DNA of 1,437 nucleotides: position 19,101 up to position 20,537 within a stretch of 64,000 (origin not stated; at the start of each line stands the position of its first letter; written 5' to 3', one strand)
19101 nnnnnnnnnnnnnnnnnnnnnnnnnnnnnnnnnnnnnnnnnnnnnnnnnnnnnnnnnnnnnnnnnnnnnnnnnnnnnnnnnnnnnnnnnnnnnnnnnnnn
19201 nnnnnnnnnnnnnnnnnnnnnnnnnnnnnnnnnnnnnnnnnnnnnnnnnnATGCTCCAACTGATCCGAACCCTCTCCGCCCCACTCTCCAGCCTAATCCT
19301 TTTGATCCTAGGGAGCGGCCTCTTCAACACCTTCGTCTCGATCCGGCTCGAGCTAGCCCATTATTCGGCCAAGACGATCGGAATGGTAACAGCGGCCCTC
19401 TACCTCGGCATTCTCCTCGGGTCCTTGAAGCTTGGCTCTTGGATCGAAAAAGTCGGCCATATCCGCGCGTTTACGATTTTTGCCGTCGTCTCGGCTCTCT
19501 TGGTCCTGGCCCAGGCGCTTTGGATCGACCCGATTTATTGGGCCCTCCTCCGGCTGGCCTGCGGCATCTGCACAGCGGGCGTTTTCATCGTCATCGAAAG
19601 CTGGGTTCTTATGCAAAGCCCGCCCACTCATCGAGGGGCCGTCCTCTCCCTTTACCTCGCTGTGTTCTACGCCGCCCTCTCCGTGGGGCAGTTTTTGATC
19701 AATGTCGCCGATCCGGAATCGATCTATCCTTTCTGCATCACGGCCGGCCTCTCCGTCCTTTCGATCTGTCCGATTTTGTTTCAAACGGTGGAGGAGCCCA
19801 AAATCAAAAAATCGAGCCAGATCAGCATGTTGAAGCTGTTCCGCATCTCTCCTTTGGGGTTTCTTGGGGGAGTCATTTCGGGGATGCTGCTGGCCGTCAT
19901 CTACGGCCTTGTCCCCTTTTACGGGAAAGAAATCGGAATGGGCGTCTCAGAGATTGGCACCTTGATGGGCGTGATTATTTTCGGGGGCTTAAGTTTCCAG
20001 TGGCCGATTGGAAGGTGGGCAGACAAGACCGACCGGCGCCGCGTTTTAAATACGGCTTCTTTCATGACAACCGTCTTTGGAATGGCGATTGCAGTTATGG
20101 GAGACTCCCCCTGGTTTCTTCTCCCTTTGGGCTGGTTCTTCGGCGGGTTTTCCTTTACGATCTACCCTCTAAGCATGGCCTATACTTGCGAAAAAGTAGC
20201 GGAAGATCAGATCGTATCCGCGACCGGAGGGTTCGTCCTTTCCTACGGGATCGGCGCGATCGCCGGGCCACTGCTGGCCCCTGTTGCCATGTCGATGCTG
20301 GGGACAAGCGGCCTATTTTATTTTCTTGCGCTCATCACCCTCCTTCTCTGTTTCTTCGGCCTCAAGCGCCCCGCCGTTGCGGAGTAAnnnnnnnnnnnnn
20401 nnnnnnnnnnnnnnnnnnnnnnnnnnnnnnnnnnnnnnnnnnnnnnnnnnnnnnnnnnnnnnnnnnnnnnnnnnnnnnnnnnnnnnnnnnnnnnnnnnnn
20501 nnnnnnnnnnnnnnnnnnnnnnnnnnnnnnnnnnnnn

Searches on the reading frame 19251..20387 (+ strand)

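Call 20: search_protein_families(library=pfam, proteins=[window:19251-20387:+], max_evalue=0.01)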
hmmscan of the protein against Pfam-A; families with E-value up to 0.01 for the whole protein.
window:19251-20387:+ (378 aa): 5 families
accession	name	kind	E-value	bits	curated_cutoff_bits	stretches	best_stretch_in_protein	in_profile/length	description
PF07690.21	MFS_1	-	2.3e-35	122.6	33.4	2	204-371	2-174/347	Major Facilitator Superfamily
PF06779.20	MFS_4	-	3.7e-15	56.6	26.3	1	37-367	24-359/364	Uncharacterised MFS-type transporter YbfB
PF05977.19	MFS_3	-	7.1e-08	31.8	27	2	37-195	250-408/524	Transmembrane secretion effector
PF12832.13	MFS_1_like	-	8e-06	25.6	25.2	1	16-141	222-348/373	MFS_1 like family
PF08611.15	DUF1774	-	0.00045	20.9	23.5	0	130-183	25-78/95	Fungal protein of unknown function (DUF1774)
